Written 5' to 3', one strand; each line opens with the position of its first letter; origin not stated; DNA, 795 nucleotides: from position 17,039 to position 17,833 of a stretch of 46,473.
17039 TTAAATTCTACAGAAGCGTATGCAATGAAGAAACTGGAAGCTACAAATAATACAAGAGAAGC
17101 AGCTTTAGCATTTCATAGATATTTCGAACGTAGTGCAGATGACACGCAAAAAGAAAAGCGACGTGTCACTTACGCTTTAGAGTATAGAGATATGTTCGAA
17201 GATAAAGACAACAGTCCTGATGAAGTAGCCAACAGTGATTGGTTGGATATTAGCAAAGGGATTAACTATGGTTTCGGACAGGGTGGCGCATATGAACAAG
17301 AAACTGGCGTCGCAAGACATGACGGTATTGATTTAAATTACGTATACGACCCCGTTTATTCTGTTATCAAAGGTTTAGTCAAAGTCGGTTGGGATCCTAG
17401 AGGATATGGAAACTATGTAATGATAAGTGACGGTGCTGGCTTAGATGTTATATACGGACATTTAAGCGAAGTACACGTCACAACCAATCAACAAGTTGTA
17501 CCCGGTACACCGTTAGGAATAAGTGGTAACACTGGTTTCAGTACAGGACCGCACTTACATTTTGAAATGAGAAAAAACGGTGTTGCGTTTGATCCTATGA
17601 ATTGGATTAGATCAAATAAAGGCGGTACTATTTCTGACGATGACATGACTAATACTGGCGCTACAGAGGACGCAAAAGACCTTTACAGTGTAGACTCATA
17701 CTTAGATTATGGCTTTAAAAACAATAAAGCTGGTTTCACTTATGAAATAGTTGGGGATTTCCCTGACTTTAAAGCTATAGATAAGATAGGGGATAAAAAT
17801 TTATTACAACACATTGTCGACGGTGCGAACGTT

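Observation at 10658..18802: Four tail-borne peptidoglycan-hydrolase domains, with a duplicated M23 module shared between tape measure and Tal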

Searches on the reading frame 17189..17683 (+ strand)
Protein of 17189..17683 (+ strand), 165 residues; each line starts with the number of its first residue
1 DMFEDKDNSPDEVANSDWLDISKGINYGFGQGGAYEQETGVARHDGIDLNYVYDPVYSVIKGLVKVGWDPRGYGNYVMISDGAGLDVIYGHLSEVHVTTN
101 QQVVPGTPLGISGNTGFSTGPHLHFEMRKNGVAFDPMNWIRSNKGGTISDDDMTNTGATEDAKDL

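Call 14: search_dna_similar(query=window:17189-17683:+, collection=phages, mode=protein, max_rows=60, max_evalue=1e-8)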
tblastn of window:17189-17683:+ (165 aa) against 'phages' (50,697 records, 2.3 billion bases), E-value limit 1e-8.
Records with a match: 525; places in all: 530; records where one place covers at least 80% of the query: 24.
Best place of each record, by identity: >=99% 3; 95-99% 1; 60-80% 1; <60% 520.
By first word of the organism name: Staphylococcus 136; Streptomyces 133; Microbacterium 104; Bacillus 57; Bacteriophage 41; Thermus 14; Streptococcus 9; Listeria 7; Rhodococcus 6; Clostridium 4; and 8 more.
By host as written in the record: Microbacterium foliorum NRRL B-24224 72; - 57; Streptomyces griseus ATCC 10137 52; Staphylococcus aureus 30; Streptomyces lividans JI 1326 29; Microbacterium foliorum NRRL B-24224 SEA 25; Staphylococcus sp. 22; Bacillus subtilis 19; and 107 more.
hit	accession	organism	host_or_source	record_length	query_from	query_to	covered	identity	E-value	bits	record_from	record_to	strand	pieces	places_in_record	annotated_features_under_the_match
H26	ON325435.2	Staphylococcus phage CUB-EPI_14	Staphylococcus epidermidis SE14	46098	1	165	100%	100.0%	2e-108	344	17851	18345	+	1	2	putative tail tip lysozyme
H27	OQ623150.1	Staphylococcus phage Southeast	Staphylococcus epidermidis LM1680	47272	1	165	100%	100.0%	2e-108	344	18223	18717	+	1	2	putative tail-associated peptidase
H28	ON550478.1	Staphylococcus phage Sazerac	Staphylococcus epidermidis LM1680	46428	1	165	100%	99.4%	8e-108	342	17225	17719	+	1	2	hypothetical protein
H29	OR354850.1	Staphylococcus phage S-CoN_Ph27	Staphylococcus sp.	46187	1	165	100%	97.0%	6e-85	337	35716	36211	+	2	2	hypothetical protein (x2) | tail protein with endopeptidase domain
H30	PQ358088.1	Staphylococcus phage TPWB-09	Staphylococcus sp.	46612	11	144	81%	72.4%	7e-64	216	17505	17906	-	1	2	hypothetical protein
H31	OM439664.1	Staphylococcus phage vB_SauS_308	Staphylococcus aureus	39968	19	146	78%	53.5%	5e-33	128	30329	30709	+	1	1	tape measure protein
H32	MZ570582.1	Staphylococcus phage SAP_1432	Staphylococcus aureus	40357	19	146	78%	53.5%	5e-33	128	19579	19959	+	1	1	tail tape measure protein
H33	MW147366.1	Staphylococcus phage B_UFSM4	Staphylococcus aureus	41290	19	146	78%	53.5%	5e-33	128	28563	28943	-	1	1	tail length tape measure protein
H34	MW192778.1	Staphylococcus phage B_UFSM5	Staphylococcus aureus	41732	19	146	78%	53.5%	5e-33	128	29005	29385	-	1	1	tail length tape measure protein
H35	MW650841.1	Staphylococcus phage B_UFSM1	Staphylococcus aureus SBP 01/19 Gaivota ...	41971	19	146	78%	53.5%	5e-33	128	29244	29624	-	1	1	tail length tape measure protein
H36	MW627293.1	Staphylococcus phage B_UFSM3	Staphylococcus aureus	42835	19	146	78%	53.5%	5e-33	128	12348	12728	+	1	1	tail length tape measure protein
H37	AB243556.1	Staphylococcus phage phiPVL108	-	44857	19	146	78%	53.5%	5e-33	128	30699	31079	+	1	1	mtp: tail length tape measure protein2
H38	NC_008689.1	Staphylococcus phage phiPVL108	Staphylococcus aureus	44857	19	146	78%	53.5%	5e-33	128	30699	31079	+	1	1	tail length tape measure protein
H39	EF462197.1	Staphylococcus phage tp310-1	-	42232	19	146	78%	53.5%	5e-33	128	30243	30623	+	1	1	tail length tape measure protein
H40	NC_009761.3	Staphylococcus phage tp310-1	-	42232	19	146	78%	53.5%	5e-33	128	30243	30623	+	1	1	tail length tape measure protein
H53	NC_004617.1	Staphylococcus phage phi 13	Staphylococcus aureus subsp. aureus ...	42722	19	146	78%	53.4%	2e-32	127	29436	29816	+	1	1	tail length tape measure protein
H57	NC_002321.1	Staphylococcus phage PVL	Staphylococcus aureus ATCC 49775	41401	19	147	78%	52.3%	4e-32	125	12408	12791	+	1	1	tail length tape measure protein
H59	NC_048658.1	Staphylococcus phage SA7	Staphylococcus aureus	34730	19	146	78%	52.7%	2e-32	127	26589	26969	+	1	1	tail length tape measure protein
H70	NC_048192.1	Staphylococcus phage vB_SpsS_QT1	Staphylococcus pseudintermedius 625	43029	18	143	76%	49.2%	5e-28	114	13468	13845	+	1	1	tail length tape measure protein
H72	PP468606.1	Staphylococcus phage SpP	Staphylococcus saprophyticus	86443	2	143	86%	42.6%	2e-26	109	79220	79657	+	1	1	minor tail protein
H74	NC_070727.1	Staphylococcus virus IME1354_01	Staphylococcus sp. IME1354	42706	18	140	75%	48.8%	2e-29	118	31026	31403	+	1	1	tail length tape-measure protein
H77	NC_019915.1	Staphylococcus phage StB20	Staphylococcus capitis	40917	44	146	62%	56.3%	5e-29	117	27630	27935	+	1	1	tail tape measure protein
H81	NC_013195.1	Staphylococcus phage P954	Staphylococcus aureus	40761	25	163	84%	41.1%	2e-24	103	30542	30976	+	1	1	tail length tape measure protein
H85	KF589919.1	Staphylococcus phage phiRS7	Staphylococcus saprophyticus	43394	18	143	76%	45.2%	4e-28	114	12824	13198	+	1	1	tail length tape measure protein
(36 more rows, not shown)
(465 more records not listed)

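Call 17: find_homologous_proteins(query=window:17189-17683:+, max_evalue=1e-10)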
Query window:17189-17683:+ (165 aa): 426 proteins with E <= 1e-10 among 479 candidates; the best 120 are listed.
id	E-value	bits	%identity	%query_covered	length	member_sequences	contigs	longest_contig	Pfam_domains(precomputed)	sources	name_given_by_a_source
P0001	1.2e-99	349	94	99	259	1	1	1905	PF01551.30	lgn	-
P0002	6.6e-82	291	96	81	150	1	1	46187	PF01551.30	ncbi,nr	ncbi:hypothetical protein CoNPh27_CDS0085 [Staphylococcus phage S-CoN_Ph27]|nr:hypothetical protein 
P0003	2.3e-53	199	65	82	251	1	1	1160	PF01551.30,PF18013.7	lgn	-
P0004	6.4e-24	103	66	45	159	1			PF01551.30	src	-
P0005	9.6e-22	96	50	67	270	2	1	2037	PF01551.30,PF01476.27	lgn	-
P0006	1.4e-21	95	48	67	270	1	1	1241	PF01551.30,PF01476.27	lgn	-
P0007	1.9e-21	95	53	61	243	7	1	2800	PF01551.30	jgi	jgi:murein DD-endopeptidase MepM/ murein hydrolase activator NlpD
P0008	2.8e-19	87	45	81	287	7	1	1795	PF01551.30,PF01476.27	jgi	-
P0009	1.4e-17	82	40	76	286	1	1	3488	PF01551.30,PF01476.27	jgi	jgi:murein DD-endopeptidase MepM/ murein hydrolase activator NlpD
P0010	5.2e-17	80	44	72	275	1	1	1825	PF01551.30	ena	-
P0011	2.4e-16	78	47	59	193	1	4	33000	PF01551.30,PF04964.20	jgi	jgi:murein DD-endopeptidase MepM/ murein hydrolase activator NlpD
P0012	4.1e-16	77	37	79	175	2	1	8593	PF01551.30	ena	-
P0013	4.3e-16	77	47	59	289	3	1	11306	PF01551.30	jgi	jgi:murein DD-endopeptidase MepM/ murein hydrolase activator NlpD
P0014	7.2e-16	76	44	60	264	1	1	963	PF01551.30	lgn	-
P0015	2.6e-15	75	48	59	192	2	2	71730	PF01551.30,PF04964.20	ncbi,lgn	-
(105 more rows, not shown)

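Call 18: get_annotated_region(hit=H30, flank=9000)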
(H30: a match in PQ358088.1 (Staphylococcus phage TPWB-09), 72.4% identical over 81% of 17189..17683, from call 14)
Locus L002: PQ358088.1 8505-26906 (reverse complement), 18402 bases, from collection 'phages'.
description: Staphylococcus phage TPWB-09, complete genome.
organism: Staphylococcus phage TPWB-09 (NCBI taxid 3388605)
taxonomy: Viruses
host: Staphylococcus sp.; source: Tabanus par; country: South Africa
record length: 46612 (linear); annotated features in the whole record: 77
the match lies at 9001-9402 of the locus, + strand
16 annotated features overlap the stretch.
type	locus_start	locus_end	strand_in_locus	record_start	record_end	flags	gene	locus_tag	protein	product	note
CDS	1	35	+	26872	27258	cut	-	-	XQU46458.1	minor head protein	-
CDS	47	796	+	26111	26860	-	-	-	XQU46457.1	Ig domain-containing protein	-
CDS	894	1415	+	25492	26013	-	-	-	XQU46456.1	major tail protein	-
CDS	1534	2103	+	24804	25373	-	-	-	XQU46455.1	hypothetical protein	-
CDS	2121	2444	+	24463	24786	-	-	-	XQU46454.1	hypothetical protein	-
CDS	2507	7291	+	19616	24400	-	-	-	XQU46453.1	tail length tape measure protein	-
CDS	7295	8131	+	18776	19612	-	-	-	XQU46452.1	hypothetical protein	-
CDS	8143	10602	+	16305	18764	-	-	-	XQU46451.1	hypothetical protein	-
CDS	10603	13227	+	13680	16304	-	-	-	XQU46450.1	pre-neck appendage protein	-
CDS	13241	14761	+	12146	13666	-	-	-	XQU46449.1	minor tail protein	-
CDS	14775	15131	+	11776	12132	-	-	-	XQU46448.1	tail fiber protein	-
CDS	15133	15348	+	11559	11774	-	-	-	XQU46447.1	hypothetical protein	-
CDS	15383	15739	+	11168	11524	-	-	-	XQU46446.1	hypothetical protein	-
CDS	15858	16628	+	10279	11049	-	-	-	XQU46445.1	holin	-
CDS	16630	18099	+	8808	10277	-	-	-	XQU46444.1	endolysin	-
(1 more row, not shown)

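Call 19: get_annotated_region(hit=H38, flank=7000)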
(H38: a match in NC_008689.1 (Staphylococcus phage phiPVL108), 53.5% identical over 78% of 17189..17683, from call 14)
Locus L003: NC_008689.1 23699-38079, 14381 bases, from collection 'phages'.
description: Staphylococcus phage phiPVL108, complete genome.
organism: Staphylococcus phage phiPVL108 (NCBI taxid 360398)
taxonomy: Viruses; Duplodnaviria; Heunggongvirae; Uroviricota; Caudoviricetes; Bronfenbrennervirinae; Peeveelvirus; Peeveelvirus PVL108
host: Staphylococcus aureus; source: -; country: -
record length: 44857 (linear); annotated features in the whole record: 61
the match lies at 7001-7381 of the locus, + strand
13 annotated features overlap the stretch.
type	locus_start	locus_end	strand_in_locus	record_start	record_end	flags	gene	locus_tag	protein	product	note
CDS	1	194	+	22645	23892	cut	-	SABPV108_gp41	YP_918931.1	major head protein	ORF No.P041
CDS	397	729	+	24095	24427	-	-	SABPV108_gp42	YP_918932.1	head-tail adaptor Ad1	ORF No.P042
CDS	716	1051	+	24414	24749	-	-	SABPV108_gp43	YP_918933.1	head-tail adaptor protein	ORF No.P043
CDS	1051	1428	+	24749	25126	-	-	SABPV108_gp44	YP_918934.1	HK97 gp10 family protein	ORF No.P044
CDS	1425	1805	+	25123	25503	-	-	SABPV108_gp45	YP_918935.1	tail terminator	ORF No.P045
CDS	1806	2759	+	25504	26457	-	-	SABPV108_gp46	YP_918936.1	major tail protein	ORF No.P046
CDS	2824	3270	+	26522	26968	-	-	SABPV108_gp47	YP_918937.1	hypothetical protein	ORF No.P047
CDS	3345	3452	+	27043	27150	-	-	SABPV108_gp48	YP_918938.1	hypothetical protein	ORF No.P048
CDS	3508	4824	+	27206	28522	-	-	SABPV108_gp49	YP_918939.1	tail length tape measure protein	ORF No.P049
CDS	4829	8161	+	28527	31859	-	-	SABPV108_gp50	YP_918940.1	tail length tape measure protein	ORF No.P050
CDS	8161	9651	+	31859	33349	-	-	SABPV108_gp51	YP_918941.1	tail family protein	ORF No.P051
CDS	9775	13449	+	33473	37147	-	-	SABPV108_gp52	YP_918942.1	minor head protein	ORF No.P052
CDS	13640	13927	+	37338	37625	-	-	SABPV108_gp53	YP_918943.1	hypothetical protein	ORF No.P053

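Call 21: get_annotated_region(hit=H53, flank=2500)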
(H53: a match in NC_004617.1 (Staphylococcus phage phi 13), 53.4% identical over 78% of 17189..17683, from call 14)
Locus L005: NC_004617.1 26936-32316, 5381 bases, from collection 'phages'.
description: Staphylococcus prophage phi 13, complete genome.
organism: Staphylococcus phage phi 13 (NCBI taxid 2992645)
taxonomy: Viruses; Duplodnaviria; Heunggongvirae; Uroviricota; Caudoviricetes; Bronfenbrennervirinae; Peeveelvirus; Peeveelvirus pv13
host: Staphylococcus aureus subsp. aureus NCTC 8325; source: -; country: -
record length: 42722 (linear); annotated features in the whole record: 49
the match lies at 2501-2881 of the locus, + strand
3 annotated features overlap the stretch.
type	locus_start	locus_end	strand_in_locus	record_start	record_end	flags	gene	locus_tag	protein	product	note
CDS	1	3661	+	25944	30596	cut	-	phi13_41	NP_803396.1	tail length tape measure protein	-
CDS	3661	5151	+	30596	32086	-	-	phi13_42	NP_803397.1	tail family protein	-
CDS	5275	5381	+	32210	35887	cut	-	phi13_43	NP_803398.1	minor head protein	similar to phiPVL orf 20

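Call 22: get_annotated_region(hit=H57, flank=2500)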
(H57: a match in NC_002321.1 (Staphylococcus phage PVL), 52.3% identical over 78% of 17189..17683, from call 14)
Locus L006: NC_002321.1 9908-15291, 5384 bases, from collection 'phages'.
description: Staphylococcus phage PVL proviral DNA, complete sequence.
organism: Staphylococcus phage PVL (NCBI taxid 71366)
taxonomy: Viruses; Duplodnaviria; Heunggongvirae; Uroviricota; Caudoviricetes; Bronfenbrennervirinae; Peeveelvirus; Peeveelvirus PVL
host: Staphylococcus aureus ATCC 49775; source: -; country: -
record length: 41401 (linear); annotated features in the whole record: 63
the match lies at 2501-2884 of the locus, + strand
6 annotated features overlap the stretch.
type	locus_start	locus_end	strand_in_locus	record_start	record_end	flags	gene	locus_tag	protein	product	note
CDS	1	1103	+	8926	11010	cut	-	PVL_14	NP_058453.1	tail length tape measure protein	orf 15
CDS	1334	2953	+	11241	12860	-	-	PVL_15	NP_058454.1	tail length tape measure protein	orf 16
CDS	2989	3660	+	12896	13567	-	-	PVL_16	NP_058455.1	hypothetical protein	orf 17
CDS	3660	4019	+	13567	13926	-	-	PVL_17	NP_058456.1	tail family protein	orf 18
CDS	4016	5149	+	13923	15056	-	-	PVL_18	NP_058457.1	tail family protein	orf 19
CDS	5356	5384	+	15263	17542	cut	-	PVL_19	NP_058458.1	minor head protein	orf 20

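Call 23: get_annotated_region(hit=H59, flank=2500)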
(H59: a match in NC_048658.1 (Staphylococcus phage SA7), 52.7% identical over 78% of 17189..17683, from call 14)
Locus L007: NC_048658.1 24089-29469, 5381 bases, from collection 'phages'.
description: Staphylococcus phage SA7, complete genome.
organism: Staphylococcus phage SA7 (NCBI taxid 1969736)
taxonomy: Viruses; Duplodnaviria; Heunggongvirae; Uroviricota; Caudoviricetes; Bronfenbrennervirinae; Peeveelvirus; Peeveelvirus SA7
host: Staphylococcus aureus; source: -; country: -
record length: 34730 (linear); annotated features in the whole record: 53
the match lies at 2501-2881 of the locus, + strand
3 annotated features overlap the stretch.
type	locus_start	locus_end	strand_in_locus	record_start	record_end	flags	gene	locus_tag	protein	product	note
CDS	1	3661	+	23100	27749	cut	-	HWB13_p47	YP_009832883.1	tail length tape measure protein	-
CDS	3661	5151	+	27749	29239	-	-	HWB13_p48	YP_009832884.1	tail family protein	-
CDS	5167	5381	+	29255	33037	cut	-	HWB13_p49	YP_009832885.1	minor head protein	-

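Call 24: get_annotated_region(hit=H70, flank=2500)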
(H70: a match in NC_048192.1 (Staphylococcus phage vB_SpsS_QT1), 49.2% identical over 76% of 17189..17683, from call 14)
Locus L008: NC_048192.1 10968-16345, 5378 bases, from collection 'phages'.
description: Staphylococcus phage vB_SpsS_QT1, complete genome.
organism: Staphylococcus phage vB_SpsS_QT1 (NCBI taxid 2510452)
taxonomy: Viruses; Duplodnaviria; Heunggongvirae; Uroviricota; Caudoviricetes; Fibralongavirus; Fibralongavirus QT1
host: Staphylococcus pseudintermedius 625; source: Old lyophilisated phages different than the one described; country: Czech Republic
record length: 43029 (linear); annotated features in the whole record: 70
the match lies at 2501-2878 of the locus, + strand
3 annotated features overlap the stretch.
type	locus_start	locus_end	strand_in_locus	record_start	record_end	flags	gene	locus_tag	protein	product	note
CDS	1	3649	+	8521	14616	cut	-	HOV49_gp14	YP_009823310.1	tail length tape measure protein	phage tail length tape-measure protein, with M23 peptidase and lysozyme-like domains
CDS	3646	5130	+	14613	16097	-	-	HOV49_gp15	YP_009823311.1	tail family protein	siphovirus-type tail component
CDS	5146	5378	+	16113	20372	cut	-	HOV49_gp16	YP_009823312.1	minor head protein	phage structural protein, putative tail spike, C terminal predicted endopeptidase, N-terminal Intramolecular Chaperone ...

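Call 25: get_annotated_region(hit=H72, flank=2500)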
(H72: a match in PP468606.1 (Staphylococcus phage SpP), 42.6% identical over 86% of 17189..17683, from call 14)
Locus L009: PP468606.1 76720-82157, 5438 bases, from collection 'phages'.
description: Staphylococcus phage SpP, complete genome.
organism: Staphylococcus phage SpP (NCBI taxid 3138563)
taxonomy: Viruses; Duplodnaviria; Heunggongvirae; Uroviricota; Caudoviricetes; Sextaecvirus
host: Staphylococcus saprophyticus; source: sewage; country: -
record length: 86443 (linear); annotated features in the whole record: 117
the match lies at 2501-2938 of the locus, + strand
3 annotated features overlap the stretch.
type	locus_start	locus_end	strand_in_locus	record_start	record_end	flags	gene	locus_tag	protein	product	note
CDS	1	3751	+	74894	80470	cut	-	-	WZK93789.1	minor tail protein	-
CDS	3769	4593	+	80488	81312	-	-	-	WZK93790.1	tail fiber protein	-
CDS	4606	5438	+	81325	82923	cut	-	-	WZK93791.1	putative endopeptidase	-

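Call 26: get_annotated_region(hit=H74, flank=2500)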
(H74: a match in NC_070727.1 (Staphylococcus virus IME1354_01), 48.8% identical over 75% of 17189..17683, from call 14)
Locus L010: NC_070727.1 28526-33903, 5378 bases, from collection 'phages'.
description: Staphylococcus phage IME1354_01, complete genome.
organism: Staphylococcus virus IME1354_01 (NCBI taxid 3070820)
taxonomy: Viruses; Duplodnaviria; Heunggongvirae; Uroviricota; Caudoviricetes; Zhangqianvirus; Zhangqianvirus IME1354
host: Staphylococcus sp. IME1354; source: -; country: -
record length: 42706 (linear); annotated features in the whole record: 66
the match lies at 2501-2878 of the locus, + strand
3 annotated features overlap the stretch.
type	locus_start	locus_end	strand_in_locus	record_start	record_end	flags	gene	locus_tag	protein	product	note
CDS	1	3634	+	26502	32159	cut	-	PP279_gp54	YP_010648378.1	tail length tape-measure protein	-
CDS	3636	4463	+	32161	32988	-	-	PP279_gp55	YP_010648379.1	tail fiber protein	-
CDS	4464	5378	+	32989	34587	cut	-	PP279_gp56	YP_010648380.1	tail protein with endopeptidase domain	-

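Call 27: get_annotated_region(hit=H77, flank=2500)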
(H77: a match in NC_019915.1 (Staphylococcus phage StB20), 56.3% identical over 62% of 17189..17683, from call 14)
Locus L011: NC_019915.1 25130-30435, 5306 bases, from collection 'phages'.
description: Staphylococcus phage StB20, complete genome.
organism: Staphylococcus phage StB20 (NCBI taxid 1147043)
taxonomy: Viruses; Duplodnaviria; Heunggongvirae; Uroviricota; Caudoviricetes
host: Staphylococcus capitis; source: -; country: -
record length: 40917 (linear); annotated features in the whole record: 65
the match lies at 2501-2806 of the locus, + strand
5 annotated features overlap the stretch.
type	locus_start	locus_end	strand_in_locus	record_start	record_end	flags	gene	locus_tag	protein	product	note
CDS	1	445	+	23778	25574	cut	-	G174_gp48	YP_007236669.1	tail length tape measure protein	orf 49; PF10145: phage_min_tail, phage-related minor tail protein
CDS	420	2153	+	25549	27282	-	-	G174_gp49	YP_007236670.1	tail length tape measure protein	orf 50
CDS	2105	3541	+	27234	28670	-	-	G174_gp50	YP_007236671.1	tail tape measure protein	orf 51; PF015551: Peptidase_M23, zinc metallopeptidase; PF01464: transglycosylase SLT domain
CDS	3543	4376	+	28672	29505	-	-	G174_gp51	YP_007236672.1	tail family protein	orf 52; PF05709: sipho_tail, phage tail protein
CDS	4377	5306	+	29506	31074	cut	-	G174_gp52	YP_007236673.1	tail protein with endopeptidase domain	tail protein; PF06605:prophage_tail, endopeptidase tail; orf 53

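Call 28: get_annotated_region(hit=H81, flank=2500)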
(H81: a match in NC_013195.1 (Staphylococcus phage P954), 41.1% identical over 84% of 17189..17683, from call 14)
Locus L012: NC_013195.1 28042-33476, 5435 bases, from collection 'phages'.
description: Staphylococcus phage P954, complete genome.
organism: Staphylococcus phage P954 (NCBI taxid 668618)
taxonomy: Viruses; Duplodnaviria; Heunggongvirae; Uroviricota; Caudoviricetes; Bronfenbrennervirinae; Biseptimavirus; Biseptimavirus P954
host: Staphylococcus aureus; source: -; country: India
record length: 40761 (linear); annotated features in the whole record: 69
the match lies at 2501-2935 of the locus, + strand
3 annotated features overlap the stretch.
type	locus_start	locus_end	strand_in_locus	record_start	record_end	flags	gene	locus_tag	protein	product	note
CDS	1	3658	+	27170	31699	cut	-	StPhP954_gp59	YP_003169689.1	tail length tape measure protein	P954orf59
CDS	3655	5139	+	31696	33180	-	-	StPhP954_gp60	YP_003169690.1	tail family protein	P954orf60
CDS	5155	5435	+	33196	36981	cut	-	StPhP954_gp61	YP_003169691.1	minor head protein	P954orf61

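Call 29: get_annotated_region(hit=H85, flank=2500)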
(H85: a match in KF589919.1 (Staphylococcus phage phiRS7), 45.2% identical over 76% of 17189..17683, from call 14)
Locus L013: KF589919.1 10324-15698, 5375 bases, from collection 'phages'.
description: Staphylococcus phage phiRS7, complete genome.
organism: Staphylococcus phage phiRS7 (NCBI taxid 1403390)
taxonomy: Viruses; Duplodnaviria; Heunggongvirae; Uroviricota; Caudoviricetes
host: Staphylococcus saprophyticus; source: -; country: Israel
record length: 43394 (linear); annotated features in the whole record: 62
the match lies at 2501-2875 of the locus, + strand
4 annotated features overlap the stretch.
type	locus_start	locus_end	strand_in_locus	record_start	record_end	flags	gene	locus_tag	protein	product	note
CDS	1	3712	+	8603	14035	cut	-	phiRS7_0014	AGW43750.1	tail length tape measure protein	Orf14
CDS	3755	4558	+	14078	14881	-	-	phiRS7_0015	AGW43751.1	hypothetical protein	similar to hypothetical protein SSME_10150; Orf15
CDS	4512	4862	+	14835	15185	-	-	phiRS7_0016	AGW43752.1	hypothetical protein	similar to hypothetical protein SSME_10160; Orf16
CDS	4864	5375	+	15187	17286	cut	-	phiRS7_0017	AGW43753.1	tail fiber protein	Orf17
